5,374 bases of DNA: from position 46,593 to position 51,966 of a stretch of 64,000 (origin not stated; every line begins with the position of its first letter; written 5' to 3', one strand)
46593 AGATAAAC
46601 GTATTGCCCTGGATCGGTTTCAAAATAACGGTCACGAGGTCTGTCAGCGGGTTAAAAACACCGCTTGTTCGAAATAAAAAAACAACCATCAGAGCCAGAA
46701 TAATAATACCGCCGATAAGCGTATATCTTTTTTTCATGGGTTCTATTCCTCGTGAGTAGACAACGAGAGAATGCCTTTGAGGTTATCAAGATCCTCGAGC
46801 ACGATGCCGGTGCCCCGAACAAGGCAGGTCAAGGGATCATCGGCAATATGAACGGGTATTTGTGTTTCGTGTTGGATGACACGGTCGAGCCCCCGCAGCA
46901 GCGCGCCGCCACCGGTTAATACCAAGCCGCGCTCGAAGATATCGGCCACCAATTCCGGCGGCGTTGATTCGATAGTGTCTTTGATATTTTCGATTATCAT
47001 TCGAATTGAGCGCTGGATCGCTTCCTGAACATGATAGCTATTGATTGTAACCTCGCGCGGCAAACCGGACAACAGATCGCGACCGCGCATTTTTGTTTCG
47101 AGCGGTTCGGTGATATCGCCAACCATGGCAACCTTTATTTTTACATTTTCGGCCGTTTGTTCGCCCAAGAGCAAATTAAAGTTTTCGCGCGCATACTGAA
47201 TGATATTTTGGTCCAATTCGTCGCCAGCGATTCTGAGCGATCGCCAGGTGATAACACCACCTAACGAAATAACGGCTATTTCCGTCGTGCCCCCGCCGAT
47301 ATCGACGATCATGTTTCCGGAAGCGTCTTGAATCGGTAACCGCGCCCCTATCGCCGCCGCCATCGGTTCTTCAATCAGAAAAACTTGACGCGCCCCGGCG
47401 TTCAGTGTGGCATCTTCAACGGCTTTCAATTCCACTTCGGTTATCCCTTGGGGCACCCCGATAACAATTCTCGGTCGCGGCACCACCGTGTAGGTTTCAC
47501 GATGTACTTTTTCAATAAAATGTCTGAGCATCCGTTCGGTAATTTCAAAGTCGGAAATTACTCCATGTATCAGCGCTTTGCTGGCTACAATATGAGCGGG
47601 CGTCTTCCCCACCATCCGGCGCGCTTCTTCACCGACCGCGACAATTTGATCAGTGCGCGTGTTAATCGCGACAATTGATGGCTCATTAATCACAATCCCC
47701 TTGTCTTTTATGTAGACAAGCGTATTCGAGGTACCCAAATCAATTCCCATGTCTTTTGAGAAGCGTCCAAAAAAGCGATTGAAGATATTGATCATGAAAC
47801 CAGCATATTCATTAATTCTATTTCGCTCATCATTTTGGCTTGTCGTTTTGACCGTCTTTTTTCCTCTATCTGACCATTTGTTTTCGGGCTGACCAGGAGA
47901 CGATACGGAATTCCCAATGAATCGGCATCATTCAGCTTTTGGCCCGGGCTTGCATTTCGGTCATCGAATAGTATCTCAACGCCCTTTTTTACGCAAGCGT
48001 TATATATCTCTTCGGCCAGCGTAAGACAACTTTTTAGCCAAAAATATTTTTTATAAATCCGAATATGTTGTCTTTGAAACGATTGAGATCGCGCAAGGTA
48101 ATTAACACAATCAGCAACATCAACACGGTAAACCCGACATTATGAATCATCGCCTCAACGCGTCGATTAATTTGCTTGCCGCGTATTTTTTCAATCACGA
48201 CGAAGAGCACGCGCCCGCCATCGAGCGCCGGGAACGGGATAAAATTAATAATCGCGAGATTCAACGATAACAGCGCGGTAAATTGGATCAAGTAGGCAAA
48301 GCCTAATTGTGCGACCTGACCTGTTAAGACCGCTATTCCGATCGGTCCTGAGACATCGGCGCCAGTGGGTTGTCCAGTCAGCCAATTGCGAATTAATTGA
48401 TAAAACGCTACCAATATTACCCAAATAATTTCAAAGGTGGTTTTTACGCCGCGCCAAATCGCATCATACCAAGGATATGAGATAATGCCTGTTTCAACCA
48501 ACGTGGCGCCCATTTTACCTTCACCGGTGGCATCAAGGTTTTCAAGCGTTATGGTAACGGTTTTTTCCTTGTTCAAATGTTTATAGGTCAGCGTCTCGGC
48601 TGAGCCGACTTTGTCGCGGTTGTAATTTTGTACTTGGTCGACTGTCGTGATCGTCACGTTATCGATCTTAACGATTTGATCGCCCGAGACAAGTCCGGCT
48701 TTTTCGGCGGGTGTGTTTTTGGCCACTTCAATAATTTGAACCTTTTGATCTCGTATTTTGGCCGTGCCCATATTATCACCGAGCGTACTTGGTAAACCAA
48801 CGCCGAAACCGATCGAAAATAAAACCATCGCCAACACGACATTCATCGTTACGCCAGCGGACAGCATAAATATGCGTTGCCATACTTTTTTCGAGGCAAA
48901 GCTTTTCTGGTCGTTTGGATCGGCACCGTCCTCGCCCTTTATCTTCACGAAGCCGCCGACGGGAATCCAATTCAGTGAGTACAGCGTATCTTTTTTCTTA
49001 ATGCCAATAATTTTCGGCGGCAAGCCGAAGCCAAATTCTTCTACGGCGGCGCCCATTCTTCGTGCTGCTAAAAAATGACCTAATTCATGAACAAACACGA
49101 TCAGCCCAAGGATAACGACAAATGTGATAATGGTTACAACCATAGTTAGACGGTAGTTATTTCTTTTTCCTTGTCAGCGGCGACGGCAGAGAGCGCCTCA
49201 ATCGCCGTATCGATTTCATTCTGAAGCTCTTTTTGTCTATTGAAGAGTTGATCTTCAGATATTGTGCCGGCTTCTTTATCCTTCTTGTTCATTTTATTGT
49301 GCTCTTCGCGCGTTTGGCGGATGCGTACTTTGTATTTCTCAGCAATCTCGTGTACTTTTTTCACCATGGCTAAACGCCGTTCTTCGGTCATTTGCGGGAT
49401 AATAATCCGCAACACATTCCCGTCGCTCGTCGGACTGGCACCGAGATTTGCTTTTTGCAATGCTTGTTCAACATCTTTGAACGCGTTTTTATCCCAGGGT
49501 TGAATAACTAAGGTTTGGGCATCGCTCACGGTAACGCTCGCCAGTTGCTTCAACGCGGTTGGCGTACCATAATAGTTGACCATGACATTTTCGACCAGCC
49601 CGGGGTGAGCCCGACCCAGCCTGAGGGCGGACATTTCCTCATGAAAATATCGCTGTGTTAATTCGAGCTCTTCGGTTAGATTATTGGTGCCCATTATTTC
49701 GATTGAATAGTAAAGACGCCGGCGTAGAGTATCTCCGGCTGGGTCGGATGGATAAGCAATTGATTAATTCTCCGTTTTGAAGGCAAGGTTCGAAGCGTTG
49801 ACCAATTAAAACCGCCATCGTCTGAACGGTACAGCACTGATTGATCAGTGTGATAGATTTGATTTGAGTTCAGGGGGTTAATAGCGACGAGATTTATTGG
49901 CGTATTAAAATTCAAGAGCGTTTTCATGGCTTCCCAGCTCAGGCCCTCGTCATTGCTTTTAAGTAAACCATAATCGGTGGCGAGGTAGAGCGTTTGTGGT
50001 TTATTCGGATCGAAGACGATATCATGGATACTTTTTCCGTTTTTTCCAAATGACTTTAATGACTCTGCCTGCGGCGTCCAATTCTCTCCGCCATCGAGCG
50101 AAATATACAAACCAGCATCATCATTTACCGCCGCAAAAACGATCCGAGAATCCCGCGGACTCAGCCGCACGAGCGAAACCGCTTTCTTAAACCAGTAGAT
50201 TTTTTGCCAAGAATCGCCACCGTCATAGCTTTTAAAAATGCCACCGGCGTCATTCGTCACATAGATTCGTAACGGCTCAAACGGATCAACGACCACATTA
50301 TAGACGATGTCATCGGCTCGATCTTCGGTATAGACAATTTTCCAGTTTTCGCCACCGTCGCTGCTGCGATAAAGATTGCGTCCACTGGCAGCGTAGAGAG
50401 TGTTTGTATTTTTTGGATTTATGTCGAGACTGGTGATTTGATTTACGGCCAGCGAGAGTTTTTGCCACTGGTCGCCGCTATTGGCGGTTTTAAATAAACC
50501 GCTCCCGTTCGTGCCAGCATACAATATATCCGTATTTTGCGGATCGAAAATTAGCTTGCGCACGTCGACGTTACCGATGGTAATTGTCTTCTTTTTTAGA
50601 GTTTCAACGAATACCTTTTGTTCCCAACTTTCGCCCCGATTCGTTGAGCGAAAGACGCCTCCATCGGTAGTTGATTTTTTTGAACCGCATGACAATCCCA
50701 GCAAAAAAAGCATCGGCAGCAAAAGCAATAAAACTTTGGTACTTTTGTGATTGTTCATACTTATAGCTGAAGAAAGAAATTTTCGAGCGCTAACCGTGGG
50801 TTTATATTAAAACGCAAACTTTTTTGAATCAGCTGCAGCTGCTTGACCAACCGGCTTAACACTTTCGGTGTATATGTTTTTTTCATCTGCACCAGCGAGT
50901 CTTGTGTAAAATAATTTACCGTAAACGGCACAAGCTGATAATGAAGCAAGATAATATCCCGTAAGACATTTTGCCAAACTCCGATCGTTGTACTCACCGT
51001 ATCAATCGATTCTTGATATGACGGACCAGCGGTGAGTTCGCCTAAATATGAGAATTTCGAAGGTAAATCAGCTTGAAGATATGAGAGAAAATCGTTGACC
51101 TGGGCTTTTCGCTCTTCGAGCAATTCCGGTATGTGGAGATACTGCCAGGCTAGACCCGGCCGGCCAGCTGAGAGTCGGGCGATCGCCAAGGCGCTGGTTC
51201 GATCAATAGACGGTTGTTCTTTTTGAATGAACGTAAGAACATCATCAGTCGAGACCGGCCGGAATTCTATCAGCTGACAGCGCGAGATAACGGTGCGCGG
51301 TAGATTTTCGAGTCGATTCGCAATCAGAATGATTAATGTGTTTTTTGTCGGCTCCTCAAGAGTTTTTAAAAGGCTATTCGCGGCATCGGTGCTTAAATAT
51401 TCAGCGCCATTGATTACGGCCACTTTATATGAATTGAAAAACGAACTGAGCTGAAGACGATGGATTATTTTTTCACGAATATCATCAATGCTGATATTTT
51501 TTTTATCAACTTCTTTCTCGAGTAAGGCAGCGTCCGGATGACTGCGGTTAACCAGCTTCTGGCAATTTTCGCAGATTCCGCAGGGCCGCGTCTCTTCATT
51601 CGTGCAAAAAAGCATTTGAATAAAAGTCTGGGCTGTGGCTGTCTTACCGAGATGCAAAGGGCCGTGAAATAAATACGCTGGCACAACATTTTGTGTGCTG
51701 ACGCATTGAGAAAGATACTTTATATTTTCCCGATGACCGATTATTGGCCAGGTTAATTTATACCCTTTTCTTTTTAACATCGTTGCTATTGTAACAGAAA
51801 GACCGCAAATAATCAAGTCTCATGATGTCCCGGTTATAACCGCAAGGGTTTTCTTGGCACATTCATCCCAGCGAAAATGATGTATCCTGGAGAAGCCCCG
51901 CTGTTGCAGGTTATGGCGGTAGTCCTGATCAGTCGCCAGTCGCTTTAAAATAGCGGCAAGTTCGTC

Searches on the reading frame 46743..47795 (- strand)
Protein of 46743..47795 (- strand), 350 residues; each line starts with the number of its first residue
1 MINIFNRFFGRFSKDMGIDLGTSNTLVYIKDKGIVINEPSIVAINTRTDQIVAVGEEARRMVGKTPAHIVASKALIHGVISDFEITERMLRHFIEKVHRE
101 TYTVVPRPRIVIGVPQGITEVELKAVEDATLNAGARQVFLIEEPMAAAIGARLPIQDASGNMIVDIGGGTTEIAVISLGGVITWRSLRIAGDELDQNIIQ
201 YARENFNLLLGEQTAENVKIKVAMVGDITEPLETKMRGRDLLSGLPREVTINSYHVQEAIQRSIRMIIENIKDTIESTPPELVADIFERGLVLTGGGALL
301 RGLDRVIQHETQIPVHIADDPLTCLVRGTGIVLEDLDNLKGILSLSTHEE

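Call 4: search_protein_families(library=pfam, proteins=[window:46743-47795:-], max_evalue=0.001)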
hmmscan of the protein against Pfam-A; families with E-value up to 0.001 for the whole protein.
window:46743-47795:- (350 aa): 5 families
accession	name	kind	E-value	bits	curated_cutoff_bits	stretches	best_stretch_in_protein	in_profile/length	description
PF06723.19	MreB_Mbl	-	1.4e-138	461.7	27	1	13-340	1-326/327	MreB/Mbl protein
PF00012.26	HSP70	-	9.8e-12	44.3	20.6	1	89-212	117-244/599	Hsp70 protein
PF14450.12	FtsA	-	1.3e-09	38.9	31.8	1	163-319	2-111/127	Cell division protein FtsA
PF11104.14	PilM_2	-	1.3e-07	31.3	27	0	291-320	278-307/340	Type IV pilus assembly protein PilM;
PF00022.25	Actin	-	2.4e-07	30.1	27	0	39-204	31-189/410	Actin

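Call 14: search_solved_structures(query=window:46743-47795:-, show_alignments=1, max_evalue=1e-20)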
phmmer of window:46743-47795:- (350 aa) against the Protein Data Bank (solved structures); distinct sequences matched with E-value up to 1e-20: 8.
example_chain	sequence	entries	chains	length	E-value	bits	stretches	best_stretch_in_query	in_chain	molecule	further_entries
8azg_M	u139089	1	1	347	1.1e-114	386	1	6-340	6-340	Cell shape-determining protein MreB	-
7zpt_M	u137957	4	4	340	8.7e-114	383.2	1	9-340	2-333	Cell shape-determining protein MreB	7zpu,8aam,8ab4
1jce_A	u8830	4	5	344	1.1e-108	366.3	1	13-342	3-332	ROD SHAPE-DETERMINING PROTEIN MREB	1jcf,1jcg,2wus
4cze_A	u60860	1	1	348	4.5e-103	347.9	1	12-344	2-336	ROD SHAPE-DETERMINING PROTEIN MREB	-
4czf_A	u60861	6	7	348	1.2e-102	346.5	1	12-344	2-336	ROD SHAPE-DETERMINING PROTEIN MREB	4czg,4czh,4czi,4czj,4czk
4czl_A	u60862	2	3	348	3.4e-102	345.1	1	12-344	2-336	ROD SHAPE-DETERMINING PROTEIN MREB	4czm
7bvy_A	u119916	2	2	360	1.6e-70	241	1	16-333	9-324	Cell shape determining protein MreB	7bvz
7e1c_A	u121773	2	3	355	5e-57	196.6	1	13-329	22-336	Cell shape-determining protein MreB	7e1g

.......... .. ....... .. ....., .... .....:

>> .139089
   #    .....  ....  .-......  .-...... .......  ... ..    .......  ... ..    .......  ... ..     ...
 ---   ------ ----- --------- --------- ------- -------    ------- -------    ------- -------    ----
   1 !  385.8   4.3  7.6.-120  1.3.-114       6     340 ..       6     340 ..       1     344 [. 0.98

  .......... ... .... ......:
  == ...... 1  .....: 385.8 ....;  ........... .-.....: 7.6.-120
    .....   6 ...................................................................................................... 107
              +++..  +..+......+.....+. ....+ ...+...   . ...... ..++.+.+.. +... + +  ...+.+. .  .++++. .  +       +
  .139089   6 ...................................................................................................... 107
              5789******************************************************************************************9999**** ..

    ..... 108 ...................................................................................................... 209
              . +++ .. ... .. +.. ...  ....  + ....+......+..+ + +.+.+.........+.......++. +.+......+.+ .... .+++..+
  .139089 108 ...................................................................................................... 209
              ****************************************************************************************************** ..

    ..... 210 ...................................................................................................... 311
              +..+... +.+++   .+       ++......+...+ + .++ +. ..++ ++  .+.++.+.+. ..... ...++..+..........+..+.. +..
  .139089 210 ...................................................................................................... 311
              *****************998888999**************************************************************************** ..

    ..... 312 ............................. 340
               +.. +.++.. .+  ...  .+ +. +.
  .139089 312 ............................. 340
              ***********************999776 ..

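Call 25: search_protein_families(library=ncbifam, proteins=[window:46743-47795:-], max_evalue=0.00001)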
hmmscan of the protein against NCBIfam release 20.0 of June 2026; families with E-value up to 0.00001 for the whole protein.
window:46743-47795:- (350 aa): 17 families
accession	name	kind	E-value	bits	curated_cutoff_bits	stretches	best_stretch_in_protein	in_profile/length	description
NF010539.0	PRK13927.1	subfamily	1e-145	484.9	293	1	9-341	2-334/339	rod shape-determining protein MreB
TIGR00904.1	mreB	subfamily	4.4e-137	456.6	365.75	1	12-340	1-333/334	MreB/Mrl family cell shape determining protein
NF010540.1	PRK13929.1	exception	1.9e-119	398.7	515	1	13-340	4-331/334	rod-share determining protein MreBH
NF053558.1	BeeR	equivalog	9.5e-21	74.2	530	1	17-309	4-306/349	BeeR family actin-like protein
NF040964.1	MamK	subfamily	1e-20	74.1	400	1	16-325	3-311/335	MamK family actin-like protein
TIGR01174.1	ftsA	equivalog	2e-15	56.8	175.85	1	124-319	161-346/371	cell division protein FtsA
TIGR01991.1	HscA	equivalog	6.1e-13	48.1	708.55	1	77-297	102-323/600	Fe-S protein assembly chaperone HscA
NF011660.0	PRK15080.1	equivalog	8.6e-13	48.1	182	1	70-183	59-165/277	ethanolamine utilization protein EutJ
NF009947.0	PRK13411.1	equivalog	1.3e-12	46.6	1002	1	97-207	123-239/662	molecular chaperone DnaK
NF003520.0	PRK05183.1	subfamily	7.6e-12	44.4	620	1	77-277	122-326/621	Fe-S protein assembly chaperone HscA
TIGR02350.1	prok_dnaK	equivalog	3.4e-11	42.2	822.55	1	109-207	132-236/596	molecular chaperone DnaK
TIGR02529.1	EutJ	subfamily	9.4e-11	41.6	152.1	1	70-182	26-131/239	ethanolamine utilization protein EutJ family protein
NF001413.0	PRK00290.1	equivalog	1.1e-10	40.5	648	1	105-207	131-237/625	molecular chaperone DnaK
NF009946.0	PRK13410.1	equivalog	2.7e-10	39.1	1019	1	84-207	114-240/669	molecular chaperone DnaK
TIGR01175.1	pilM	subfamily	2.3e-07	30.1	133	1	121-323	147-317/348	type IV pilus assembly protein PilM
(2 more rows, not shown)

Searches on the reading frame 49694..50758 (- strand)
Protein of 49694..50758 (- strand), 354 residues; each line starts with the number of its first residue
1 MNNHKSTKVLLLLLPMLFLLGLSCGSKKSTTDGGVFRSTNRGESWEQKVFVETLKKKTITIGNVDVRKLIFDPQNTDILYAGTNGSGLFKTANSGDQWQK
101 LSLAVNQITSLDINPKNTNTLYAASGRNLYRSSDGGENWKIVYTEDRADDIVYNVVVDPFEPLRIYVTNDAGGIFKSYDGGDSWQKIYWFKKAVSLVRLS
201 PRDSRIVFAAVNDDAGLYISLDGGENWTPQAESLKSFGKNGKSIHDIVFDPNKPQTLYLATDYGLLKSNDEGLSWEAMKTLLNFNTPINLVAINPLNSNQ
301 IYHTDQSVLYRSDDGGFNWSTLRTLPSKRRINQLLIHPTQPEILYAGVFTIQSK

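Call 4: search_protein_families(library=pfam, proteins=[window:49694-50758:-], max_evalue=0.001)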
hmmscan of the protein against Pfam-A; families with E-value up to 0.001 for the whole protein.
window:49694-50758:- (354 aa): 5 families
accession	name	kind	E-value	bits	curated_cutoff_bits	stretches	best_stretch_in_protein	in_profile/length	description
PF15902.12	Sortilin-Vps10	-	1.9e-28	99.9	33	3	128-240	2-122/446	Sortilin, neurotensin receptor 3,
PF14870.12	PSII_BNR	-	1.5e-11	44.5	27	0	79-155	201-282/303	Photosynthesis system II assembly factor YCF48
PF02012.26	BNR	-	2.4e-08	33.2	27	0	218-228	1-11/12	BNR/Asp-box repeat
PF10647.15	Gmad1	-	1.5e-05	25.5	20.5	0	116-144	213-241/251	Lipoprotein LpqB beta-propeller domain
PF13088.12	BNR_2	-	0.0002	21.3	31.4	0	267-329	190-258/277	BNR repeat-like domain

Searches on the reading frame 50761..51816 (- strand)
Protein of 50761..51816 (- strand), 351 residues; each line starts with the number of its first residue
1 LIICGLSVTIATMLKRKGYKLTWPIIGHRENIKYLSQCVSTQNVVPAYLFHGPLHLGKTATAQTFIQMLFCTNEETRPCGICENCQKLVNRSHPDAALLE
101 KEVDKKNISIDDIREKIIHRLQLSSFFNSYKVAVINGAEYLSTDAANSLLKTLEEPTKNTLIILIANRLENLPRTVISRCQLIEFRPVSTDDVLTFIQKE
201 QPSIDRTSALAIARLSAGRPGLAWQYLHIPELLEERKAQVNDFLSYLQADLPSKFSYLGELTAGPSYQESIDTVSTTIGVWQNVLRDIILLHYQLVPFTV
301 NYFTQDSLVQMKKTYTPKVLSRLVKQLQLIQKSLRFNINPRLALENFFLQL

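Call 4: search_protein_families(library=pfam, proteins=[window:50761-51816:-], max_evalue=0.001)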
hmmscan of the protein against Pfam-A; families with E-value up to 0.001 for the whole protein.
window:50761-51816:- (351 aa): 3 families
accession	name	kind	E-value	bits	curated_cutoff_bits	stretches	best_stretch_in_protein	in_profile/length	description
PF13177.12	DNA_pol3_delta2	-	1.4e-45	155.6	27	1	28-188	2-160/161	DNA polymerase III, delta subunit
PF00004.35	AAA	-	1.5e-05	25.9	21.2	1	49-185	2-128/131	ATPase family associated with various cellular activities (AAA)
PF09115.15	DNApol3-delta_C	-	0.00034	21.5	21.7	1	282-351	44-115/117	DNA polymerase III, delta subunit, C terminal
